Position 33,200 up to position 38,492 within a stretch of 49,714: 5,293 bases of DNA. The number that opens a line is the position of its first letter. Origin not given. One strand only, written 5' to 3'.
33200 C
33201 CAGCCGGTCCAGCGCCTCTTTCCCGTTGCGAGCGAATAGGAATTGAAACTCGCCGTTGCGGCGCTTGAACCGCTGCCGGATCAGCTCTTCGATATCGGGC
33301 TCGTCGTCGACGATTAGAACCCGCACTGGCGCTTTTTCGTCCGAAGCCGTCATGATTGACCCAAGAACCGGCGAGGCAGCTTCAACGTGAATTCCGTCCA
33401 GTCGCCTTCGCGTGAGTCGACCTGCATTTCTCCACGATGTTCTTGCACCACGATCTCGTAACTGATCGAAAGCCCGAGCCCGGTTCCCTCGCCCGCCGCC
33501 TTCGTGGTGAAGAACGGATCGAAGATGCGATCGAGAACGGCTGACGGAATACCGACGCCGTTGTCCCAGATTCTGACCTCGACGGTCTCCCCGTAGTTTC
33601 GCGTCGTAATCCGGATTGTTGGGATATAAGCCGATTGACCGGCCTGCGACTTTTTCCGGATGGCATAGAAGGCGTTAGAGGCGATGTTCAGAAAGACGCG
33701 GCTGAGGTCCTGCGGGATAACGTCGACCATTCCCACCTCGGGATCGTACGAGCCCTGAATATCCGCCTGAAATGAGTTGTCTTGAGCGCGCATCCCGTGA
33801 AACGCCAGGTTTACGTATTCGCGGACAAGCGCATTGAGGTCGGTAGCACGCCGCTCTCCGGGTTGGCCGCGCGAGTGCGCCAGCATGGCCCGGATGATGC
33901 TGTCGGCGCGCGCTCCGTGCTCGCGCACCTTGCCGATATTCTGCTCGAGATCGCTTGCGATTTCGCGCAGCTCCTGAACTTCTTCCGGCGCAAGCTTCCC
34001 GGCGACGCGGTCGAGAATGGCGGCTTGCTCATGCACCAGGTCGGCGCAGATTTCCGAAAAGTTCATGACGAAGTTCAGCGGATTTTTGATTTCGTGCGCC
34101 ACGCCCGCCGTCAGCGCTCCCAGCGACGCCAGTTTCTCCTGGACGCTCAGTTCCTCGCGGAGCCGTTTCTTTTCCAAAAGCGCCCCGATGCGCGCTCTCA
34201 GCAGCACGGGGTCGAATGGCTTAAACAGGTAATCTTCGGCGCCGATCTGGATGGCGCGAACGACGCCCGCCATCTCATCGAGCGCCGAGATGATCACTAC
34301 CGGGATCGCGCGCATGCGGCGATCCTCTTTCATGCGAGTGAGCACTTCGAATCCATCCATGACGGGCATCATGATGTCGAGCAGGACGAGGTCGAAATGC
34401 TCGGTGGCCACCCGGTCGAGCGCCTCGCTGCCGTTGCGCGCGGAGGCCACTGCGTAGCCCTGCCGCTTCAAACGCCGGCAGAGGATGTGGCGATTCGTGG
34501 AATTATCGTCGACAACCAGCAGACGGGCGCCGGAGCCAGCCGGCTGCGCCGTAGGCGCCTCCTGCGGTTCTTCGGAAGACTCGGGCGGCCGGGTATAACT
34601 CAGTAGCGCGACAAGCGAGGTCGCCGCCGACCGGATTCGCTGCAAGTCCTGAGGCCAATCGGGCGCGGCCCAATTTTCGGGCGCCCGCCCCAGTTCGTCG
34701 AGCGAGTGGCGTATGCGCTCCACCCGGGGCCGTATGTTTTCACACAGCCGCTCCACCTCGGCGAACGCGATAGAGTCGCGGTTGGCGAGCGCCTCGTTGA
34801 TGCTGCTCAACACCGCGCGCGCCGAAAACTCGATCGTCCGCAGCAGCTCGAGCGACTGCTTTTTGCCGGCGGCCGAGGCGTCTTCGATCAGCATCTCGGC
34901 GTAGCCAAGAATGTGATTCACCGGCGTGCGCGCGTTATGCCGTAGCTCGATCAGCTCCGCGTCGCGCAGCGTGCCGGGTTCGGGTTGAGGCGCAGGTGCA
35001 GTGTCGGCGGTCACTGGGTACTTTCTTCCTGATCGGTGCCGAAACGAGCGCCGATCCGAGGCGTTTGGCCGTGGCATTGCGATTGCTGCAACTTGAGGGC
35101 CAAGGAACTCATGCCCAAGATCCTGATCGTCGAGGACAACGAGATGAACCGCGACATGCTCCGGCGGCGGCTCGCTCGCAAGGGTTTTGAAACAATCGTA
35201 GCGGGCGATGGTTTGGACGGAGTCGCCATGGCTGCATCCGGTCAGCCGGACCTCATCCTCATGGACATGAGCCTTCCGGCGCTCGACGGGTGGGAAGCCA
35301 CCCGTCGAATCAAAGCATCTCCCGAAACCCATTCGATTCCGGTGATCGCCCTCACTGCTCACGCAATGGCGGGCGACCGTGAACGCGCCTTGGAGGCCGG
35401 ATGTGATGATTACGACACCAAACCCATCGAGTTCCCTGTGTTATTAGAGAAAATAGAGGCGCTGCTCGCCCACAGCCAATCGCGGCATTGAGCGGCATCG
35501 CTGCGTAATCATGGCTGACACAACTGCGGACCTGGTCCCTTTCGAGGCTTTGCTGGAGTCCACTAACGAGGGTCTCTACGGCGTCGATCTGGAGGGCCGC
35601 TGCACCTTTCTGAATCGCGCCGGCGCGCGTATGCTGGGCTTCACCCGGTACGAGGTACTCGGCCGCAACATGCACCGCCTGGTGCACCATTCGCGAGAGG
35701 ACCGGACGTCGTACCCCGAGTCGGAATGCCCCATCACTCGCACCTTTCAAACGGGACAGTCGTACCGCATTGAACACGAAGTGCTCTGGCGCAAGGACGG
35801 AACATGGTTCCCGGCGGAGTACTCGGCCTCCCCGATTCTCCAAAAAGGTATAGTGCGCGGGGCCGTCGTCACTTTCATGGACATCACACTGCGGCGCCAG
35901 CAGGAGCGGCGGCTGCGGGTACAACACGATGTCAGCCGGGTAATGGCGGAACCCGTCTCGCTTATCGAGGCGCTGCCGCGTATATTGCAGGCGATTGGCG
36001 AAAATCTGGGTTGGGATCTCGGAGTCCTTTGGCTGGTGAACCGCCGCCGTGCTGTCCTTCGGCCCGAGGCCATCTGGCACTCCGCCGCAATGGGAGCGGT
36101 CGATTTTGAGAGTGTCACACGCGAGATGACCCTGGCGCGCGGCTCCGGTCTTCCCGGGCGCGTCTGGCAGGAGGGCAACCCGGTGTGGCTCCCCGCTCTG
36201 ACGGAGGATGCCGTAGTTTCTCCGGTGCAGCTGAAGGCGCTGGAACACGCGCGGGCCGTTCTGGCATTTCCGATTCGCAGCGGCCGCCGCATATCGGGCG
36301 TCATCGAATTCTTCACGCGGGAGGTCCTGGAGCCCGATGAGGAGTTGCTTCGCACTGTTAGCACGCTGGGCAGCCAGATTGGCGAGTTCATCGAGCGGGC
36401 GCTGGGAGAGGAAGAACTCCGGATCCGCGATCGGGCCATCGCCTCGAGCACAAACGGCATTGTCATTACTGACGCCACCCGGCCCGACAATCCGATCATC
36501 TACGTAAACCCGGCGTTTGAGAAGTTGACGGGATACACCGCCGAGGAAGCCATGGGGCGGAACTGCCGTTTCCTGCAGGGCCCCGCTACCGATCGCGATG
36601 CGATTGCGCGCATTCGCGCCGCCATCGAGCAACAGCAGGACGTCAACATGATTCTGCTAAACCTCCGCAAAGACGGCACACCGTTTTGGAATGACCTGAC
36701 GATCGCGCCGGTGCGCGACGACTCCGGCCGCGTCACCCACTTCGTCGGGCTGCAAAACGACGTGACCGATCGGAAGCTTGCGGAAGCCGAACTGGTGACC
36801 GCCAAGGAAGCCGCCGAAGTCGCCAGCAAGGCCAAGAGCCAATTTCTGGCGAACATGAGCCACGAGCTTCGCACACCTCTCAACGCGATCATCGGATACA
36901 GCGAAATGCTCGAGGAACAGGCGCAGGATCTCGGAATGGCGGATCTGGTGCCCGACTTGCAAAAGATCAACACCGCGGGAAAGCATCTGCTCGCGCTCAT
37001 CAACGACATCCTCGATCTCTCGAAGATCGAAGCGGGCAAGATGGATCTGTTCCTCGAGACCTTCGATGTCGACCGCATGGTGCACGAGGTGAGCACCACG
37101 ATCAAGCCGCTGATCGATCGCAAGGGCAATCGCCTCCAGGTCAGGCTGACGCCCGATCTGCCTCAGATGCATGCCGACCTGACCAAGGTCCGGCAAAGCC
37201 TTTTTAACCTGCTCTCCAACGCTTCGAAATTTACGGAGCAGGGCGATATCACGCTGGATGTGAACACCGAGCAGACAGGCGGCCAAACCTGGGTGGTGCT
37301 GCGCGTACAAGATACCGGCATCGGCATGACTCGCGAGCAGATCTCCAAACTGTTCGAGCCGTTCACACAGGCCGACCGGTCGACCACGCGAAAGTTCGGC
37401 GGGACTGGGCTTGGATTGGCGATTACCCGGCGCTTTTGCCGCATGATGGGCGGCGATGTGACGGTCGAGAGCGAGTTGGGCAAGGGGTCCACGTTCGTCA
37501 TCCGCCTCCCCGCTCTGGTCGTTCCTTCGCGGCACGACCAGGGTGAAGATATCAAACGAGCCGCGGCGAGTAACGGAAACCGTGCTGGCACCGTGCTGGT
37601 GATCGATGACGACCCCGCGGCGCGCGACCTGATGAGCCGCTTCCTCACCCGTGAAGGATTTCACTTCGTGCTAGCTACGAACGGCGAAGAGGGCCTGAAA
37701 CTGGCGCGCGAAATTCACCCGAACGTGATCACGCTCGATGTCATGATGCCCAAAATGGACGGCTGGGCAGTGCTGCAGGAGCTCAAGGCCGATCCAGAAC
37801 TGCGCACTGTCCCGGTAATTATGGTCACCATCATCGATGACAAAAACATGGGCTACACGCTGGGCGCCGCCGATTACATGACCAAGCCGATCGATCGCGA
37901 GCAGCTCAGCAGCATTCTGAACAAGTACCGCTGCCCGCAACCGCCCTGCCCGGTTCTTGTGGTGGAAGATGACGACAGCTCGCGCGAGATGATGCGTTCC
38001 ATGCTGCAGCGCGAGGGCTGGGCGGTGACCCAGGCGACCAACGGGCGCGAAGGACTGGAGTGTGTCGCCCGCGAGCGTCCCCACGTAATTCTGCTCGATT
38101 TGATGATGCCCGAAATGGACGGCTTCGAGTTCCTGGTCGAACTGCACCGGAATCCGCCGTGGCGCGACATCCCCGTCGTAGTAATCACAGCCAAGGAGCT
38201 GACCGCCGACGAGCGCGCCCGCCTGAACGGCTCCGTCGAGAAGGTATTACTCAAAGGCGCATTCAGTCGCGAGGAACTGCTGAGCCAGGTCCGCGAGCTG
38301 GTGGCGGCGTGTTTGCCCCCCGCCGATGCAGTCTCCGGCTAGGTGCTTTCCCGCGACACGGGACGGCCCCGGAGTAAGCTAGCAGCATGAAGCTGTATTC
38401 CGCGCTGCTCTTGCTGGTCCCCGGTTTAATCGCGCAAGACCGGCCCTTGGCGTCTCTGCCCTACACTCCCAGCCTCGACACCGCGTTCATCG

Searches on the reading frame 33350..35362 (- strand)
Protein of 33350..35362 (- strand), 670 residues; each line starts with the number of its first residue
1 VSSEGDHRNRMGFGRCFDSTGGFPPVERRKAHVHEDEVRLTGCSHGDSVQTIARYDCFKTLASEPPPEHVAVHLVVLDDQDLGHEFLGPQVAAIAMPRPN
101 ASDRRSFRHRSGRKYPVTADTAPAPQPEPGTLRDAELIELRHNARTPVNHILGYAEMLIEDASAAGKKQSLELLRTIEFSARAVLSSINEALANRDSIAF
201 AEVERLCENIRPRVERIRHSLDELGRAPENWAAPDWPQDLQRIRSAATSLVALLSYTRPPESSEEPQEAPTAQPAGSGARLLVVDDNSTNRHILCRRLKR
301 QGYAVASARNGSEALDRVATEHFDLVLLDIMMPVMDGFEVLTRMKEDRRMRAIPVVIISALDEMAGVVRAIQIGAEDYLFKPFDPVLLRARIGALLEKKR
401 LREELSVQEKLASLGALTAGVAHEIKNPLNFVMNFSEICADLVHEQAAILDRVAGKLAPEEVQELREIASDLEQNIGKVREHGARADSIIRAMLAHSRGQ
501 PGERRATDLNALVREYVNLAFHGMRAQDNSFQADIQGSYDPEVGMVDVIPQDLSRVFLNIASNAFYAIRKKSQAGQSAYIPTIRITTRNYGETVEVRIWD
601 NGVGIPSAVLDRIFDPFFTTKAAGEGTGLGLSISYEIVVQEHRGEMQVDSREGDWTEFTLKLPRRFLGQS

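Call 68: search_protein_families(library=pfam, proteins=[window:33350-35362:-], max_evalue=0.001)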
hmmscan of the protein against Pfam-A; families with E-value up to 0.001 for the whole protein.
window:33350-35362:- (670 aa): 3 families
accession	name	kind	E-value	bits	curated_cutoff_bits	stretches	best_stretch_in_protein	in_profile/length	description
PF00072.30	Response_reg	-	5.1e-30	104.3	30.2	1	282-392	2-110/111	Response regulator receiver domain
PF02518.31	HATPase_c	-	7.2e-23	81.6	26.4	1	551-664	4-109/111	Histidine kinase-, DNA gyrase B-, and HSP90-like ATPase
PF00512.31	HisKA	-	1.1e-13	51.4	26.9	1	414-457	2-31/66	His Kinase A (phospho-acceptor) domain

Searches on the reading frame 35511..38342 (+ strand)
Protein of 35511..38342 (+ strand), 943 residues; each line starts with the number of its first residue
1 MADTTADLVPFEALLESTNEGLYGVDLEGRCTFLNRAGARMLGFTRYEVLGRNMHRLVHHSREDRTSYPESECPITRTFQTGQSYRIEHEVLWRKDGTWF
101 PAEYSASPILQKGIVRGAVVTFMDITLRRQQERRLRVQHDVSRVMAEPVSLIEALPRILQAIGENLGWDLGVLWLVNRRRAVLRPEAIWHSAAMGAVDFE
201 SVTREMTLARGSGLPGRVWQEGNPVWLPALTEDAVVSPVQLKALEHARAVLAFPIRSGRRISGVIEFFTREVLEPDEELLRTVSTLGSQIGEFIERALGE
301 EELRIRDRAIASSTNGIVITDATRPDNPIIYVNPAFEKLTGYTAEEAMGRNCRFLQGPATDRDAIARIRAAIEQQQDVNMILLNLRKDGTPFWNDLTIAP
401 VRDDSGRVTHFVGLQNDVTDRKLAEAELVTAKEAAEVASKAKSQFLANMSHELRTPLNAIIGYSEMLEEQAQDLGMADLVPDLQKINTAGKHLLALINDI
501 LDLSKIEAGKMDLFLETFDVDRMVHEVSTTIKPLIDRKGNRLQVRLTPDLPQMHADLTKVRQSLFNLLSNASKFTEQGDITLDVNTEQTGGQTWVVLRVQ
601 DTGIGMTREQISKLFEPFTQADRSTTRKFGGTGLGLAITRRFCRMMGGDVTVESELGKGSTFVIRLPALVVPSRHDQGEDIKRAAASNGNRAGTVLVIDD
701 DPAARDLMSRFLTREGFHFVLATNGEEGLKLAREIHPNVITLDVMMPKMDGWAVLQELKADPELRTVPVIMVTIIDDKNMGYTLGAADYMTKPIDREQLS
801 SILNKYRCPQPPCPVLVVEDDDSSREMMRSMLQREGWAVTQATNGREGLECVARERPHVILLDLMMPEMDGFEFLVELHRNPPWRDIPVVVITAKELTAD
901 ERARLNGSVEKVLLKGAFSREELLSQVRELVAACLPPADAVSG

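Call 68: search_protein_families(library=pfam, proteins=[window:35511-38342:+], max_evalue=0.001)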
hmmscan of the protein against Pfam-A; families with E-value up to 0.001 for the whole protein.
window:35511-38342:+ (943 aa): 14 families
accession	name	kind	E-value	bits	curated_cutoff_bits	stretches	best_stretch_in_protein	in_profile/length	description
PF00072.30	Response_reg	-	5.1e-49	165.5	30.2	2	695-803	1-110/111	Response regulator receiver domain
PF13426.13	PAS_9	-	1.1e-39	135.3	27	2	315-420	2-103/103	PAS domain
PF00989.32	PAS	-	1.4e-34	118.9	22.6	2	307-418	4-113/113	PAS fold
PF02518.31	HATPase_c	-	2.3e-29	102.5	26.4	1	556-668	2-109/111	Histidine kinase-, DNA gyrase B-, and HSP90-like ATPase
PF08448.16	PAS_4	-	1e-23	84.1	23.1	2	15-130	1-110/110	PAS fold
PF00512.31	HisKA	-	4.6e-21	75.1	26.9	1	441-509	1-66/66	His Kinase A (phospho-acceptor) domain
PF13185.12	GAF_2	-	4.9e-15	56.4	28.6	1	150-295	3-136/136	GAF domain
PF08447.18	PAS_3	-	1.8e-14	54.2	25.6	1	329-413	1-87/89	PAS fold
PF13188.13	PAS_8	-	3.5e-14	52.5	21.8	2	309-363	6-58/65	PAS domain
PF01590.32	GAF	-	9.2e-09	36.4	22.4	1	151-286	2-128/133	GAF domain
PF13492.12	GAF_3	-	7.4e-08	33.3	27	1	158-296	9-129/129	GAF domain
PF12860.13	PAS_7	-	6.3e-05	23.5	27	0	15-132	1-114/115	PAS fold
PF13596.12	PAS_10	-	0.00012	23.1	22.1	0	12-126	2-106/106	PAS domain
PF20161.5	VpsR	-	0.0003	21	23.7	0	816-868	14-63/121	VpsR domain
